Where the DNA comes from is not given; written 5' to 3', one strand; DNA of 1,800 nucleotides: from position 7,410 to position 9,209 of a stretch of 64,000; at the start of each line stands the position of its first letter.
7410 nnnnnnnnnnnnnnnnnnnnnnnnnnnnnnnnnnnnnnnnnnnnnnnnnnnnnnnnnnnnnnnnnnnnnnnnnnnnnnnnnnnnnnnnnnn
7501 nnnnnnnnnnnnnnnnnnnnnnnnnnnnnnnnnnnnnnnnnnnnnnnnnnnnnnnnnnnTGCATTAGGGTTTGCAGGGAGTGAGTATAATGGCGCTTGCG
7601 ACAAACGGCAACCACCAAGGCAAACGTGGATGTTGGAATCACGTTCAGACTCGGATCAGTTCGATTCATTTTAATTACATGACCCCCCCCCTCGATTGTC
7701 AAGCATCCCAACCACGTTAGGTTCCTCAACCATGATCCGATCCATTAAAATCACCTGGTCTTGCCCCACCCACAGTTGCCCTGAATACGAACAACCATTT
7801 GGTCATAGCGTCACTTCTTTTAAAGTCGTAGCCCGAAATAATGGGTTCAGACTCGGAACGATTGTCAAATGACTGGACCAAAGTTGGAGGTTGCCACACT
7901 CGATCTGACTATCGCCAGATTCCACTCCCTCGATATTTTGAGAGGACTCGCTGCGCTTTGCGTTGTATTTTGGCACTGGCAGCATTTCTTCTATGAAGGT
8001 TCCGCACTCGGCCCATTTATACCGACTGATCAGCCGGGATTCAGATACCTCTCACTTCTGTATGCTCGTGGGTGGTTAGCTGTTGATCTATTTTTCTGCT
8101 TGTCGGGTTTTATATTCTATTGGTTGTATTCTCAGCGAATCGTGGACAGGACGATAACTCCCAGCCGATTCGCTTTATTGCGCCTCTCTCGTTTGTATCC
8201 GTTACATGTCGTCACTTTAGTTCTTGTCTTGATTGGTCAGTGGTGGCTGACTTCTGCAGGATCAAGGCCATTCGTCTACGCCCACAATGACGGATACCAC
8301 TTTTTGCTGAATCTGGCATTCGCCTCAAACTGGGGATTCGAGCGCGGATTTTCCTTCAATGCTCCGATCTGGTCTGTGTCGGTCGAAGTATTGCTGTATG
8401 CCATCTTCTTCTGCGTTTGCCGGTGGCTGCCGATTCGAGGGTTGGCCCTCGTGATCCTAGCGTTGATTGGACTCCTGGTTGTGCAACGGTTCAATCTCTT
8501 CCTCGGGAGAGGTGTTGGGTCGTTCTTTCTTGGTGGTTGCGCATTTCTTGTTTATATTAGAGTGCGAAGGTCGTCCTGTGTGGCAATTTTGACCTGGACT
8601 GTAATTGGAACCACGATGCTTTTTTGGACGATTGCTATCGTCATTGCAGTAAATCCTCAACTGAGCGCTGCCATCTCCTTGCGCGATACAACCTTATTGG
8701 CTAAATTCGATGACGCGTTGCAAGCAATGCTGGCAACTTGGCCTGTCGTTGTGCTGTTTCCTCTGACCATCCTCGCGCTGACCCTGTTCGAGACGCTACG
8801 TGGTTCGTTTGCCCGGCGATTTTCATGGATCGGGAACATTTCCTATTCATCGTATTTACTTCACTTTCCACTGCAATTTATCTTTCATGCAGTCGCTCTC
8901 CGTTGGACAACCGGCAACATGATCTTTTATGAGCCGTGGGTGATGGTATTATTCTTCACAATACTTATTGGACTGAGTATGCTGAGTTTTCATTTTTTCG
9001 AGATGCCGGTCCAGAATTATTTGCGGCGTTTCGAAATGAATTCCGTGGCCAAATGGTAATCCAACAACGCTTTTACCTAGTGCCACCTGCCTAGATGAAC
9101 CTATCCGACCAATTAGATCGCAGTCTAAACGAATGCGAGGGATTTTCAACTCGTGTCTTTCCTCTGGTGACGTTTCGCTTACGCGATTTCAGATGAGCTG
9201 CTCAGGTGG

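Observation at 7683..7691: C9 homopolymer in the divergent promoter between the DPA operon and the O-acyltransferase gene: a candidate phase-variation switch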

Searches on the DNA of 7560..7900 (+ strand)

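Call 66: search_dna_similar(query=window:7560-7900:+, collection=plasmids, mode=distant, max_rows=5)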
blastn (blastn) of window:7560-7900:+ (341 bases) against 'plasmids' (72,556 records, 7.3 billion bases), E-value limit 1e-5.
No match.

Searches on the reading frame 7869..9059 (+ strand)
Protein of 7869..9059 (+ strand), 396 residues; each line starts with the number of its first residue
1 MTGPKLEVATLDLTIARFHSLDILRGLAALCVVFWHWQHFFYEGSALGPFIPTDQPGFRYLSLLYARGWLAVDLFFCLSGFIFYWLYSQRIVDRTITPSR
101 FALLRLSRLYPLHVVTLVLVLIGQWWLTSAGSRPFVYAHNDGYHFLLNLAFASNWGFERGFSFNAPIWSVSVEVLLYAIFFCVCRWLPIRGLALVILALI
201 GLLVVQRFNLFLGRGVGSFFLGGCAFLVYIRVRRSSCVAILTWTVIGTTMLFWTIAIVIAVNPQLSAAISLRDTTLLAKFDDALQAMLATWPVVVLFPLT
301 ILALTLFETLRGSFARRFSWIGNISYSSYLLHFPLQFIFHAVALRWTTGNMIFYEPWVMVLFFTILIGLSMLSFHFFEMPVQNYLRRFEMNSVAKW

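Call 9: search_protein_families(library=pfam, proteins=[window:7869-9059:+])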
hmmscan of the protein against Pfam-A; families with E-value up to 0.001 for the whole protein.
window:7869-9059:+ (396 aa): 1 family
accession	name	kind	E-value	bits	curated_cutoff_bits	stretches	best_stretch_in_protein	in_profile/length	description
PF01757.29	Acyl_transf_3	-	7.3e-19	68.4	31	1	19-368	2-315/326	Acyltransferase domain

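Call 11: find_encoding_contigs(protein=window:7869-9059:+, flank=3000, max_places=10)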
Protein window:7869-9059:+ (396 aa): 2 contigs read that carry it; 1 place shown.
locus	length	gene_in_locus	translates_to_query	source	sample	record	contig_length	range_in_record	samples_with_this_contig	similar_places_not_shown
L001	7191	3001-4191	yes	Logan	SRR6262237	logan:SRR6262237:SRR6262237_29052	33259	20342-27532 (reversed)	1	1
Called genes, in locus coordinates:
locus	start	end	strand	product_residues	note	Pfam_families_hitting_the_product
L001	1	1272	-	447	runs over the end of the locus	PF01565:FAD_binding_4, PF04030:ALO (weak)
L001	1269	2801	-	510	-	PF12710:HAD, PF01040:UbiA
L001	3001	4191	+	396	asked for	PF01757:Acyl_transf_3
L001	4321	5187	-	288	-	PF13489:Methyltransf_23, PF08241:Methyltransf_11 (faint), PF08242:Methyltransf_12 (weak)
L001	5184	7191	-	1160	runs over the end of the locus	PF13692:Glyco_trans_1_4 (weak), PF20706:GT4-conflict, PF00534:Glycos_transf_1, PF13692:Glyco_trans_1_4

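Call 16: list_cluster_members(proteins=[P0001, window:7869-9059:+, window:10052-13534:-])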
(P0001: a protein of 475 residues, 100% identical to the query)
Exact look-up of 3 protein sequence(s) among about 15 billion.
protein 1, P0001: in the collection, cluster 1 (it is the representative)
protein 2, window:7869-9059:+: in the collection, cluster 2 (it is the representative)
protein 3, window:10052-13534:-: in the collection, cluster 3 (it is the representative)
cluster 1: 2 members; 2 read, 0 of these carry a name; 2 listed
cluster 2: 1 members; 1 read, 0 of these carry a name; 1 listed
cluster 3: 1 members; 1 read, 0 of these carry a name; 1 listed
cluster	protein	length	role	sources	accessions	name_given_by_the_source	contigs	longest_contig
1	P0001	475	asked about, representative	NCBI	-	-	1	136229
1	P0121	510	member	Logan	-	-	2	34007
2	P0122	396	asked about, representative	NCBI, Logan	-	-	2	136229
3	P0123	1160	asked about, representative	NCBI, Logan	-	-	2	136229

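Call 31: find_homologous_proteins(query=window:7869-9059:+)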
Query window:7869-9059:+ (396 aa): 1894 proteins with E <= 0.001 among 8000 candidates; the best 120 are listed.
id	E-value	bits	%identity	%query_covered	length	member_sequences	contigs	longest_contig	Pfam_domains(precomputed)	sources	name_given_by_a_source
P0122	2.8e-261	885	100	100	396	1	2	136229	PF01757.29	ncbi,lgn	-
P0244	2.1e-127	444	54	96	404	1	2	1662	PF01757.29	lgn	-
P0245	2.0e-124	434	55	96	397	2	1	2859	PF01757.29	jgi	jgi:peptidoglycan/LPS O-acetylase OafA/YrhL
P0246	3.3e-124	433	54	94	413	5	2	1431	PF01757.29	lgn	-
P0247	1.1e-121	425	54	94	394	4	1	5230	PF01757.29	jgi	-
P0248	1.2e-121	425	54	96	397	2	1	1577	PF01757.29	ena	-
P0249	2.7e-121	424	54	94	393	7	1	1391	PF01757.29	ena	-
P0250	6.6e-121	422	53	94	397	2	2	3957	PF01757.29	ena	-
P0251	4.7e-120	420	54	94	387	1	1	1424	PF01757.29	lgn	-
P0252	7.3e-120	419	53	94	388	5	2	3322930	PF01757.29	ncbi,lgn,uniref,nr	ncbi:acyltransferase family protein [Iodobacter fluviatilis]|uniref:Peptidoglycan/LPS O-acetylase Oa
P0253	7.9e-120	419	53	94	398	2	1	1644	PF01757.29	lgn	-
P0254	1.4e-119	418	52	96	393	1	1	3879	PF01757.29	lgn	-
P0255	8.2e-119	415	54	96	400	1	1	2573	PF01757.29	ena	-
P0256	9.7e-119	415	53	94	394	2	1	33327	PF01757.29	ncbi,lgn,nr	ncbi:acyltransferase [Myxococcota bacterium]|nr:acyltransferase [Myxococcota bacterium]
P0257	1.3e-118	415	54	94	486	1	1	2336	PF01757.29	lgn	-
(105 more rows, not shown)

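Call 39: search_protein_families(library=ncbifam, max_evalue=0.01, proteins=[window:7869-9059:+])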
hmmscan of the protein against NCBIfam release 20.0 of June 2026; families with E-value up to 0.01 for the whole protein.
window:7869-9059:+ (396 aa): 0 families
